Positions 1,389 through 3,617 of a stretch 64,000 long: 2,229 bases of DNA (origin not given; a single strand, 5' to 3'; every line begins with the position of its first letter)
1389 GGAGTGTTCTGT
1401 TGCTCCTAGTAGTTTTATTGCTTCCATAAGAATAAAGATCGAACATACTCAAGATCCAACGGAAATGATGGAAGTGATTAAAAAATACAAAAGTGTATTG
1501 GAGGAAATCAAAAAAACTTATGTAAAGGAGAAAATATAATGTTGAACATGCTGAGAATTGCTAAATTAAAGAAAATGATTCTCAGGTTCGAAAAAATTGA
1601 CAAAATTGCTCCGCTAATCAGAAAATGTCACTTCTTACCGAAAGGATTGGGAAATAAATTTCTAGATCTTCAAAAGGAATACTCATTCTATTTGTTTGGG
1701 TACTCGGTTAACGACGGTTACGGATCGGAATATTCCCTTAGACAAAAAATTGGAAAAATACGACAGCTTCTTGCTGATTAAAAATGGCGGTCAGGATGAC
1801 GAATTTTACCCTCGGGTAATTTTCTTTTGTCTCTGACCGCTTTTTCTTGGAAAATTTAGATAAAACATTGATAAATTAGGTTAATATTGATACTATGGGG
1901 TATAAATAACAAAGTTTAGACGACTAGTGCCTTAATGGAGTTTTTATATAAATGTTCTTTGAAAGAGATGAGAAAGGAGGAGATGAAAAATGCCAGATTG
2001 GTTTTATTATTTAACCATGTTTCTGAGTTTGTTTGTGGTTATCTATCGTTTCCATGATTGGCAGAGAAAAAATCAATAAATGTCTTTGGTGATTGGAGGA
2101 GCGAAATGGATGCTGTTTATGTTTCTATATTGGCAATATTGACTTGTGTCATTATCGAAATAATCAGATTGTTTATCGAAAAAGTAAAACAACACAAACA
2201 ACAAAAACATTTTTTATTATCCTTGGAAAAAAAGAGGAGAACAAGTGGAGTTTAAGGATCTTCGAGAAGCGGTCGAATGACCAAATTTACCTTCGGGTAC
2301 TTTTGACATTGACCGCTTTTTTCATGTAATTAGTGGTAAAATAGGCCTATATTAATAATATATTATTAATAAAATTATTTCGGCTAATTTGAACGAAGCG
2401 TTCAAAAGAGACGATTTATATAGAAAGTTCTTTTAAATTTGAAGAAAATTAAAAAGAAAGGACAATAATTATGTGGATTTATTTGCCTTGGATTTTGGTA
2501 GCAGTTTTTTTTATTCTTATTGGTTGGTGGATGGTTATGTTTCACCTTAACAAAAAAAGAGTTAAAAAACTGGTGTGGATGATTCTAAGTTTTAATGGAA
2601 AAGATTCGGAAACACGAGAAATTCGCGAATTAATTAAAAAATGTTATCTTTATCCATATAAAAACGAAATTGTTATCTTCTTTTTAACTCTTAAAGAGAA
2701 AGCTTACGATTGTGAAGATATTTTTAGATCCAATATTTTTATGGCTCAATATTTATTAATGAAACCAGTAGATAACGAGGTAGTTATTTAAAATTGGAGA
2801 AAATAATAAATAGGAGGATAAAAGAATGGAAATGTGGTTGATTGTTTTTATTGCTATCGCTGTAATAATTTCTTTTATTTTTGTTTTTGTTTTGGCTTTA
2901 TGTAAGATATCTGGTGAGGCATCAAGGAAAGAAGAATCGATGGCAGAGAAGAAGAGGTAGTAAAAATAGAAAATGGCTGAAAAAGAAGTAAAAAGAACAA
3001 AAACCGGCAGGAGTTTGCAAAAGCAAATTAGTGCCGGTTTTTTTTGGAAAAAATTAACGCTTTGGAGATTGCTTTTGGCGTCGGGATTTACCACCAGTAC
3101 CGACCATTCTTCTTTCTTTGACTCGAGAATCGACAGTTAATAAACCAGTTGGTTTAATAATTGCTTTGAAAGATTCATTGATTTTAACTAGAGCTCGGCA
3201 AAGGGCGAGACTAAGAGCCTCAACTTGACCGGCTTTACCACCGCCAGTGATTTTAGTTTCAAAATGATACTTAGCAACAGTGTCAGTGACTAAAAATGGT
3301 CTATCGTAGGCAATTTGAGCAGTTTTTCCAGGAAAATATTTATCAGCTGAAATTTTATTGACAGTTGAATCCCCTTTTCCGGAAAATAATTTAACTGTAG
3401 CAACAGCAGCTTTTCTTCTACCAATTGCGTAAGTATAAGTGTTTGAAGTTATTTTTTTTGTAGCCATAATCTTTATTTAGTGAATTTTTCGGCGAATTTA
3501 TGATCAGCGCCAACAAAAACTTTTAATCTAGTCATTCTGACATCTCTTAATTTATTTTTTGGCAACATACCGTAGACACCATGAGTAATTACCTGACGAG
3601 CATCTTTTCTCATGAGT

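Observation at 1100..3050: Cluster of duplicated small-ORF modules (promoter, two small ORFs, structured terminator) plus tiny TM peptides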

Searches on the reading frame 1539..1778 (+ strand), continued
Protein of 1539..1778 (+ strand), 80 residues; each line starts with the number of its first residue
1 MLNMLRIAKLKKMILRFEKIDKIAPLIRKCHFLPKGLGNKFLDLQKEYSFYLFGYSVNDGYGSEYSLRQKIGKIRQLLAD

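Call 104: fold_search(model_id=the predicted structure, library=viral)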
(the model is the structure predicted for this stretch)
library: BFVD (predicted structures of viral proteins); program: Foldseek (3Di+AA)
matches with E <= 10: 55; with E <= 0.001: 0
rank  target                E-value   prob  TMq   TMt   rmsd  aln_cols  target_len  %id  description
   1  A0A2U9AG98            2.3e+00  0.23  0.44  0.41   7.9        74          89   20  E4 ORFF [Tree shrew adenovirus serotype 1]
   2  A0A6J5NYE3            3.6e+00  0.06  0.28  0.19  11.3        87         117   11  Uncharacterized protein [uncultured Caudovirales phage]
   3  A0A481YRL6            3.8e+00  0.23  0.50  0.55   4.8        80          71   19  Uncharacterized protein [Pithovirus LCDPAC02]
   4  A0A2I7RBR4            4.1e+00  0.06  0.27  0.24  10.8        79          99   18  (no name in the UniProt tables at hand)
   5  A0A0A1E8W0            4.5e+00  0.10  0.30  0.14   5.5        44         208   16  Fusion glycoprotein F0 (Fragment) [avian metapneumovirus]
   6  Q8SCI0                4.5e+00  0.08  0.38  0.08  12.7        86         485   17  Orf6 [Propionibacterium phage B5]
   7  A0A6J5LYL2            4.8e+00  0.05  0.27  0.07  11.4        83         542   13  Uncharacterized protein [uncultured Caudovirales phage]
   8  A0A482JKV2            5.4e+00  0.18  0.42  0.28   5.6        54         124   22  Uncharacterized protein [Shigella phage Buco]
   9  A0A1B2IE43            5.4e+00  0.09  0.35  0.18   9.6        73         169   18  Uncharacterized protein [Erwinia phage vB_EamM_Kwan]
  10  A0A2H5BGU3            5.7e+00  0.04  0.23  0.24  10.7        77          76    9  Uncharacterized protein [Vibrio phage Ceto]
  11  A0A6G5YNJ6            5.7e+00  0.04  0.25  0.20  10.3        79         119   11  (no name in the UniProt tables at hand)
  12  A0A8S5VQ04            6.0e+00  0.09  0.29  0.29   7.3        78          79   14  Uncharacterized protein [Ackermannviridae sp.]
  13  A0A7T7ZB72            6.4e+00  0.11  0.38  0.47   7.9        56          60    9  (no name in the UniProt tables at hand)
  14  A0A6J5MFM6            6.4e+00  0.06  0.30  0.32   7.5        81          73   14  Uncharacterized protein [uncultured Caudovirales phage]
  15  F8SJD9                6.4e+00  0.04  0.28  0.22   8.8        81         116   10  Uncharacterized protein 303 [Pseudomonas phage PhiPA3]
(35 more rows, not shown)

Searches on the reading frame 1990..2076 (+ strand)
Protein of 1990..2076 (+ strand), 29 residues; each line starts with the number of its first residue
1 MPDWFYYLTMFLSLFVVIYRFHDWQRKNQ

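Call 12: search_protein_families(library=pfam, max_evalue=1, proteins=[window:1990-2076:+])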
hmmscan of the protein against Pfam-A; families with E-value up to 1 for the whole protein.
window:1990-2076:+ (29 aa): 1 family
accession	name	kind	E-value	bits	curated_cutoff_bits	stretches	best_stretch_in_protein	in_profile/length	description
PF07127.16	Nodulin_late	-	0.13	13.1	30.4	1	5-20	8-23/54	Late nodulin domain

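Call 13: search_protein_families(library=phrogs, max_evalue=1, proteins=[window:1990-2076:+])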
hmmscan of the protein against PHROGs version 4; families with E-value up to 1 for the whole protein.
window:1990-2076:+ (29 aa): 0 families

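Call 80: search_protein_families(library=padloc, max_evalue=1, proteins=[window:1990-2076:+])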
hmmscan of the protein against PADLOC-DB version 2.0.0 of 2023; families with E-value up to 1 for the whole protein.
window:1990-2076:+ (29 aa): 0 families

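Call 81: search_protein_families(library=ncbifam, max_evalue=1, proteins=[window:1990-2076:+])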
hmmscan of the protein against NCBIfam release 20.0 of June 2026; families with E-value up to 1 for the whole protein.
window:1990-2076:+ (29 aa): 1 family
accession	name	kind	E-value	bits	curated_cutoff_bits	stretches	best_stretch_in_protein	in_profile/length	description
TIGR02736.1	cbb3_Q_epsi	equivalog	0.032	13.8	61.55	1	5-24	4-23/56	cytochrome c oxidase, cbb3-type, CcoQ subunit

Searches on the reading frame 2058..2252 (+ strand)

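Call 12: search_protein_families(library=pfam, max_evalue=1, proteins=[window:2058-2252:+])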
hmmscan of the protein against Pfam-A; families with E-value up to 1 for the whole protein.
window:2058-2252:+ (65 aa): 1 family
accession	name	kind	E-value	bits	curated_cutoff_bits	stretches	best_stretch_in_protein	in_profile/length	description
PF03116.20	NQR2_RnfD_RnfE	-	0.2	11.4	27.7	1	9-50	30-71/296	NQR2, RnfD, RnfE family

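Call 13: search_protein_families(library=phrogs, max_evalue=1, proteins=[window:2058-2252:+])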
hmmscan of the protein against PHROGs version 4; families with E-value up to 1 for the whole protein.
window:2058-2252:+ (65 aa): 1 family
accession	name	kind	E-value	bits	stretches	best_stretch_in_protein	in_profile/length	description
phrog_19198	-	unknown function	0.08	14.3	1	21-49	8-37/57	-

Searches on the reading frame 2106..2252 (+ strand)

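Call 80: search_protein_families(library=padloc, max_evalue=1, proteins=[window:2106-2252:+])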
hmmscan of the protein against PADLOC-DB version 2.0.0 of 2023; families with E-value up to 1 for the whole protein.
window:2106-2252:+ (49 aa): 0 families

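Call 81: search_protein_families(library=ncbifam, max_evalue=1, proteins=[window:2106-2252:+])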
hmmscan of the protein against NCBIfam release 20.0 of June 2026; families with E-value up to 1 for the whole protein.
window:2106-2252:+ (49 aa): 2 families
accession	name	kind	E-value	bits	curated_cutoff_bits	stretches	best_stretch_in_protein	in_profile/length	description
NF040872.1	MFS_HP1165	exception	0.043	12.9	700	1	5-42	162-198/385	HP1165 family MFS efflux transporter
NF047374.1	CD_typeI_toxin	equivalog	0.092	13.2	60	1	3-33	3-34/51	type I toxin-antitoxin system toxin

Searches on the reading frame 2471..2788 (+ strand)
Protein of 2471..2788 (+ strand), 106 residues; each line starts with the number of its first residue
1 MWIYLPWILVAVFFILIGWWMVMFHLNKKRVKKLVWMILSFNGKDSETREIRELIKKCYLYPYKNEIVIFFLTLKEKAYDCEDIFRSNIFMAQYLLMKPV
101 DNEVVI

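Call 12: search_protein_families(library=pfam, max_evalue=1, proteins=[window:2471-2788:+])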
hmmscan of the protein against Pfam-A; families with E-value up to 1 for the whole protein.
window:2471-2788:+ (106 aa): 2 families
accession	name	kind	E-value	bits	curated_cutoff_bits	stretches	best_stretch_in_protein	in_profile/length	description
PF13347.12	MFS_2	-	0.04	12.9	27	1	4-43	67-106/427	MFS/sugar transport protein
PF07869.17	DUF1656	-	0.094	13.1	26.5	1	3-36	7-40/56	Protein of unknown function (DUF1656)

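Call 13: search_protein_families(library=phrogs, max_evalue=1, proteins=[window:2471-2788:+])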
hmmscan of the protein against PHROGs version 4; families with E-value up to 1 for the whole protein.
window:2471-2788:+ (106 aa): 0 families

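Call 80: search_protein_families(library=padloc, max_evalue=1, proteins=[window:2471-2788:+])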
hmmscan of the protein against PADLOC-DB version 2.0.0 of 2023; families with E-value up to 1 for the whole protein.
window:2471-2788:+ (106 aa): 0 families

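Call 81: search_protein_families(library=ncbifam, max_evalue=1, proteins=[window:2471-2788:+])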
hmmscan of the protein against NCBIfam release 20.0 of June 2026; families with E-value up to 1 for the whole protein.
window:2471-2788:+ (106 aa): 0 families

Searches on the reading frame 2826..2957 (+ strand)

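Call 12: search_protein_families(library=pfam, max_evalue=1, proteins=[window:2826-2957:+])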
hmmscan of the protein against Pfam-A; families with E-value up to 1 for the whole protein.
window:2826-2957:+ (44 aa): 3 families
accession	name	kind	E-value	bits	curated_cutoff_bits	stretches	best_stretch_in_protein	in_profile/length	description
PF06305.16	LapA_dom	-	0.0089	16.4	28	1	2-42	16-59/64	Lipopolysaccharide assembly protein A domain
PF06422.18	PDR_CDR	-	0.053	13.8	20.5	1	2-40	45-83/92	CDR ABC transporter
PF11446.13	DUF2897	-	0.17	12.2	25.2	1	1-20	3-22/54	Protein of unknown function (DUF2897)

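Call 13: search_protein_families(library=phrogs, max_evalue=1, proteins=[window:2826-2957:+])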
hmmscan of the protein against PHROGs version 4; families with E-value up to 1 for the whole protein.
window:2826-2957:+ (44 aa): 6 families
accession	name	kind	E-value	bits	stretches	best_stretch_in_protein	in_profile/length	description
phrog_1026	-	lysis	0.055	14.7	1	7-43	7-41/85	Rz-like spanin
phrog_13108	-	unknown function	0.056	14.6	1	5-26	3-24/53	-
phrog_19937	-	unknown function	0.057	14.6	1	3-33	4-34/92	-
phrog_7885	-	unknown function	0.084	13.8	1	1-34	1-32/83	-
phrog_806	-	unknown function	0.37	11.8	1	6-40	5-38/187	-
phrog_5620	-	unknown function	0.58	11.1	1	9-41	5-37/60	-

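Call 80: search_protein_families(library=padloc, max_evalue=1, proteins=[window:2826-2957:+])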
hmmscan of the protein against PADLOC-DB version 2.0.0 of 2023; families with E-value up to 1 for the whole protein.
window:2826-2957:+ (44 aa): 0 families

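Call 81: search_protein_families(library=ncbifam, max_evalue=1, proteins=[window:2826-2957:+])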
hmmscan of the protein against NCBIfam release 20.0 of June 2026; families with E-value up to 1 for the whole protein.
window:2826-2957:+ (44 aa): 4 families
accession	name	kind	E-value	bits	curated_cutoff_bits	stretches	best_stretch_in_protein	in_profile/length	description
TIGR04389.1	Lepto_lipo_1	subfamily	0.029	14.2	100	1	12-43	5-36/201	lipoprotein, tandem type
NF007311.0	PRK09796.1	equivalog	0.033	12.7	722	1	3-39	434-470/485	PTS cellobiose/arbutin/salicin transporter subunit IIBC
TIGR04391.1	CcmD_alt_fam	subfamily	0.057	13.4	24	1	6-25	2-21/36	CcmD family protein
TIGR02976.1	phageshock_pspB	equivalog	0.13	12.6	51.7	1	6-40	3-37/75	envelope stress response membrane protein PspB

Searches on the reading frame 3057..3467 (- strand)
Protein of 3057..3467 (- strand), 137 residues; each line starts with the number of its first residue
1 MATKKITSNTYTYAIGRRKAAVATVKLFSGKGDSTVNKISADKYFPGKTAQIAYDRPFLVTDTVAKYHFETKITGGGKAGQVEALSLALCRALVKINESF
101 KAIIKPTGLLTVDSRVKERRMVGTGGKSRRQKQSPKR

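Call 19: find_related_loci(query=window:3057-3467:-, collection=genome_contigs, flank=10000)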
Query window:3057-3467:- (137 aa) in genome_contigs; peptide patterns used: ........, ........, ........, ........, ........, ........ (x = any residue, [..] = any of these).
215 stretches matched a pattern; 31 encode a relative of the query (tblastn E <= 1e-3); 31 distinct loci.
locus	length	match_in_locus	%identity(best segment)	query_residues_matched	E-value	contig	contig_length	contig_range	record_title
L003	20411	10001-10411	88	1-137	2e-79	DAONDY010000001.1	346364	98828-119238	MAG TPA_asm: Candidatus Woesebacteria bacterium isolate AMR_MDS_3883 NODE_4_length_346364_cov_10.752952, whole genome sh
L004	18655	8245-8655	87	1-137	6e-79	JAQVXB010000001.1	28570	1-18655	MAG: Candidatus Shapirobacteria bacterium isolate STF2_116 NODE_3663_length_28570_cov_3.756531_Sandtown_F2, whole genome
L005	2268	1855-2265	85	1-137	4e-80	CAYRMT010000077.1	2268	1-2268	MAG TPA_asm: uncultured Gammaproteobacteria bacterium isolate SRP192927_co2_434 genome assembly, contig: NODE_131316_len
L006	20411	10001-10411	85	1-137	3e-77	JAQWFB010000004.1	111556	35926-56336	MAG: Candidatus Shapirobacteria bacterium isolate STF2_89 NODE_223_length_111556_cov_20.672994_Sandtown_F2, whole genome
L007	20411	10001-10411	85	1-137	3e-77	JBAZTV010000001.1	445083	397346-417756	MAG: Candidatus Shapirobacteria bacterium isolate SO_2017_GW1_211 NODE_145_length_445083_cov_5.792588_OW334_2017, whole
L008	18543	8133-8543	82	1-137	1e-74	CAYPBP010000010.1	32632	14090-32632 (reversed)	MAG TPA_asm: uncultured Gammaproteobacteria bacterium isolate SRP192927_co5_99 genome assembly, contig: NODE_1281_length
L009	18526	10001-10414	82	1-137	4e-71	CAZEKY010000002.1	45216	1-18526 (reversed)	MAG TPA_asm: uncultured Gammaproteobacteria bacterium isolate SRP192927_co1_638 genome assembly, contig: NODE_1159_lengt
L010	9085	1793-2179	81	9-137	7e-70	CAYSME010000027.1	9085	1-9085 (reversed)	MAG TPA_asm: uncultured Gammaproteobacteria bacterium isolate SRP192927_co6_55 genome assembly, contig: NODE_20017_lengt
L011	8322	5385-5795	67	1-137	3e-63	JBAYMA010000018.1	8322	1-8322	MAG: Candidatus Shapirobacteria bacterium isolate SO_2016_LW1_28 scaffold11714_LW64-88_2016, whole genome shotgun sequen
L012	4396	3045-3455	70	1-137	1e-62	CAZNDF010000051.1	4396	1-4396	MAG TPA_asm: uncultured Gammaproteobacteria bacterium isolate SRP192927_co2_67 genome assembly, contig: NODE_48660_lengt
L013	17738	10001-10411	68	1-137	7e-62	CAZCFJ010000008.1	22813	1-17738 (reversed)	MAG TPA_asm: uncultured Gammaproteobacteria bacterium isolate SRP089250_co1_26 genome assembly, contig: NODE_3546_length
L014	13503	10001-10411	69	1-137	7e-62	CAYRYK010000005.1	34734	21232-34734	MAG TPA_asm: uncultured Gammaproteobacteria bacterium isolate SRP216815_co1_67 genome assembly, contig: NODE_1326_length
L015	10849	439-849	68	1-137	2e-61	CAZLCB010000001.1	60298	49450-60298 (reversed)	MAG TPA_asm: uncultured Gammaproteobacteria bacterium isolate SRP239243_co1_273 genome assembly, contig: NODE_537_length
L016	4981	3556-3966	68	1-137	4e-61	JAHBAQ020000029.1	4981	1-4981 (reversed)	MAG: Candidatus Shapirobacteria bacterium isolate AQU-07 c_000000071192, whole genome shotgun sequence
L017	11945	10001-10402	82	4-137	2e-60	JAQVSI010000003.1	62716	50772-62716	MAG: Candidatus Shapirobacteria bacterium isolate STF1_270 NODE_848_length_62716_cov_4.634377_Sandtown_F1, whole genome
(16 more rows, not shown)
